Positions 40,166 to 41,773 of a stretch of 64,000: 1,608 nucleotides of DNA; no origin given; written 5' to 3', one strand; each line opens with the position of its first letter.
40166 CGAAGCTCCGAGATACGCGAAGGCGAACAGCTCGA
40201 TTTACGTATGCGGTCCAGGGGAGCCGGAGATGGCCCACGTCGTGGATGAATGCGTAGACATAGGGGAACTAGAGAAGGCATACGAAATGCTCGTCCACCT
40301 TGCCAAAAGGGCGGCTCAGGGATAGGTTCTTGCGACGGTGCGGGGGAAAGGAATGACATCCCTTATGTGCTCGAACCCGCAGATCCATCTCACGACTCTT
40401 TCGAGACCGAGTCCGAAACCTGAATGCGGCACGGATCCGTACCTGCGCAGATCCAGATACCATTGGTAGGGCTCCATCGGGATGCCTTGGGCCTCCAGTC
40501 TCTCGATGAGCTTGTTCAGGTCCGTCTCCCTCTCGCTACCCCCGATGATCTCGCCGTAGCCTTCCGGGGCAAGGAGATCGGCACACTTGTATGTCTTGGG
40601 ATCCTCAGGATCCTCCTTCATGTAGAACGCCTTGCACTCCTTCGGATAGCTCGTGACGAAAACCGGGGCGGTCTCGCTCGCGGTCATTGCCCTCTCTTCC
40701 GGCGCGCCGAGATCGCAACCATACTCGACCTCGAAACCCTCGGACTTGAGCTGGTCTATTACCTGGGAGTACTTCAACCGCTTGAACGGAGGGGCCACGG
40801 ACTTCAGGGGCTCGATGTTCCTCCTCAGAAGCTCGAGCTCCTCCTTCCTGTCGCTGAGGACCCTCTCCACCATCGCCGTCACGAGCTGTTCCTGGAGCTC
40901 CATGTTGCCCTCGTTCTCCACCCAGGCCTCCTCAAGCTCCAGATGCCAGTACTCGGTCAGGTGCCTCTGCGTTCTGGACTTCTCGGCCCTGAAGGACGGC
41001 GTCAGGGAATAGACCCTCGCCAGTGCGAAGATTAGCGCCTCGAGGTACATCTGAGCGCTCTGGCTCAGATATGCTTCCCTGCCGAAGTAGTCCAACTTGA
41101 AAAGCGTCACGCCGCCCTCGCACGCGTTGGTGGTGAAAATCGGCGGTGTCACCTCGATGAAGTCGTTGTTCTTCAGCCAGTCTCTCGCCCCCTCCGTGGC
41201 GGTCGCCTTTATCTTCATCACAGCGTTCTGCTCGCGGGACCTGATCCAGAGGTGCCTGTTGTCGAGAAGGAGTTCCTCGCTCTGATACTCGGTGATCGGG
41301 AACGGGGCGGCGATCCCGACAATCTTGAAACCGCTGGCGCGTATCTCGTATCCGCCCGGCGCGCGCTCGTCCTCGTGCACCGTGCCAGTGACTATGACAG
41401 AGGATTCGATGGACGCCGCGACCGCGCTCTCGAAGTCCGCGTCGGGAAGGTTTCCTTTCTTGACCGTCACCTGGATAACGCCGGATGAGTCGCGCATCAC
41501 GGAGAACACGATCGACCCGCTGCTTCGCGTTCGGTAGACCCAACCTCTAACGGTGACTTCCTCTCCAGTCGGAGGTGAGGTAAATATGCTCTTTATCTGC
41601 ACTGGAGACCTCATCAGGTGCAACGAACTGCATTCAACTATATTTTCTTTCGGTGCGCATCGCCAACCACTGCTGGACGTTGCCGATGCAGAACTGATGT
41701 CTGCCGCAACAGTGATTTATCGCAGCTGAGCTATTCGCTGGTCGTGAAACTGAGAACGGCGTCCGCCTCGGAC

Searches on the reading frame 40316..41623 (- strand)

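Call 60: search_protein_families(library=pfam, proteins=[window:40316-41623:-], max_evalue=0.00001)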
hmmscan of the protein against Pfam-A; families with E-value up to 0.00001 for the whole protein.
window:40316-41623:- (435 aa): 2 families
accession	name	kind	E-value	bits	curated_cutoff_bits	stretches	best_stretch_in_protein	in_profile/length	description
PF00152.25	tRNA-synt_2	-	1.1e-76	258.4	25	1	116-429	2-307/308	tRNA synthetases class II (D, K and N)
PF01336.31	tRNA_anti-codon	-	1.1e-13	51.4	27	1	23-101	1-74/75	OB-fold nucleic acid binding domain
